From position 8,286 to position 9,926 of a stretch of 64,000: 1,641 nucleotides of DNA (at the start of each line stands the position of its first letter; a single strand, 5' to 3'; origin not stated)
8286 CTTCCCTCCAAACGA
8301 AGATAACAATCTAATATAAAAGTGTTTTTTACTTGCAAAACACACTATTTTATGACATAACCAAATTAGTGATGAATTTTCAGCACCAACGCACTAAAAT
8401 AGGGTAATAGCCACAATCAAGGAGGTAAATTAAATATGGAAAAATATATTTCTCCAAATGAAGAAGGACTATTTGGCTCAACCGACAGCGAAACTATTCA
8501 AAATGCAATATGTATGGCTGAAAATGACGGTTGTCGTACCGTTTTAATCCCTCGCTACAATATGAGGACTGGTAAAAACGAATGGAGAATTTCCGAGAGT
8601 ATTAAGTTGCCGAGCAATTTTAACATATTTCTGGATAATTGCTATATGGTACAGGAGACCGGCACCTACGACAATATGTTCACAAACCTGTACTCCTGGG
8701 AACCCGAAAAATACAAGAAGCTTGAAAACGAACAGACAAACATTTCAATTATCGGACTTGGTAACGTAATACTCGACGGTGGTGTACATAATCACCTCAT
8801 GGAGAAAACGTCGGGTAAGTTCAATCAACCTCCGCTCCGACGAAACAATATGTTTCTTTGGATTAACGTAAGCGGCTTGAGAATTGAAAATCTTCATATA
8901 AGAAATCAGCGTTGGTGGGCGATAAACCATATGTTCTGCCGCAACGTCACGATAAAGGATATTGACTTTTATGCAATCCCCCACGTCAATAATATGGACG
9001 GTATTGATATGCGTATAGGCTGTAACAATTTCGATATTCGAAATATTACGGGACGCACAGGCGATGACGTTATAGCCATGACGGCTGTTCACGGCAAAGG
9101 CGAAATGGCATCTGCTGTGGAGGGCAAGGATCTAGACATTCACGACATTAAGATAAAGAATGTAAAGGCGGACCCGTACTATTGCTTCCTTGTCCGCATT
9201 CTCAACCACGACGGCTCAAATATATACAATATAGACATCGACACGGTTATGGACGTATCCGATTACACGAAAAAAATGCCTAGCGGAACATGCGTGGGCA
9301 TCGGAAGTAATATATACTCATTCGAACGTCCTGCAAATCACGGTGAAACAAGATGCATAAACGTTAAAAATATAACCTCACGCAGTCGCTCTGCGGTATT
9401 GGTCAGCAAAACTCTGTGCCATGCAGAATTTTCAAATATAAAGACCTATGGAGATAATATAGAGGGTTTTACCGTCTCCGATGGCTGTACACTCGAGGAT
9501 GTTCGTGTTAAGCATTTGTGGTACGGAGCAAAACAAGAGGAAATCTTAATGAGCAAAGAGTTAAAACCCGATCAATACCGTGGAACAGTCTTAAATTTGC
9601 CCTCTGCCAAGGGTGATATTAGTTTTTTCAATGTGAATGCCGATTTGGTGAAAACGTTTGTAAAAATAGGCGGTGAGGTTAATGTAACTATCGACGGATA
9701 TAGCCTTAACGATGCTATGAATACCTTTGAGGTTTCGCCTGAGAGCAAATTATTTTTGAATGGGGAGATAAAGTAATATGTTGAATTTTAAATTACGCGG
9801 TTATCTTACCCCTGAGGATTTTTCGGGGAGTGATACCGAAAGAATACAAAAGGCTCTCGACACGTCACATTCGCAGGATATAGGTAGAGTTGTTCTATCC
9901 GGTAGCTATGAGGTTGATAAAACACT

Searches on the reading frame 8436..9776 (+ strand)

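Call 70: search_protein_families(library=pfam, proteins=[window:8436-9776:+], max_evalue=0.00001)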
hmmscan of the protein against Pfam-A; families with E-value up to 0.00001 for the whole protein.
window:8436-9776:+ (446 aa): 1 family
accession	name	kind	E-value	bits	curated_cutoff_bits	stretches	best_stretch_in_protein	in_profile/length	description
PF00295.23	Glyco_hydro_28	-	9e-08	32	22.9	1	98-218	53-171/324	Glycosyl hydrolases family 28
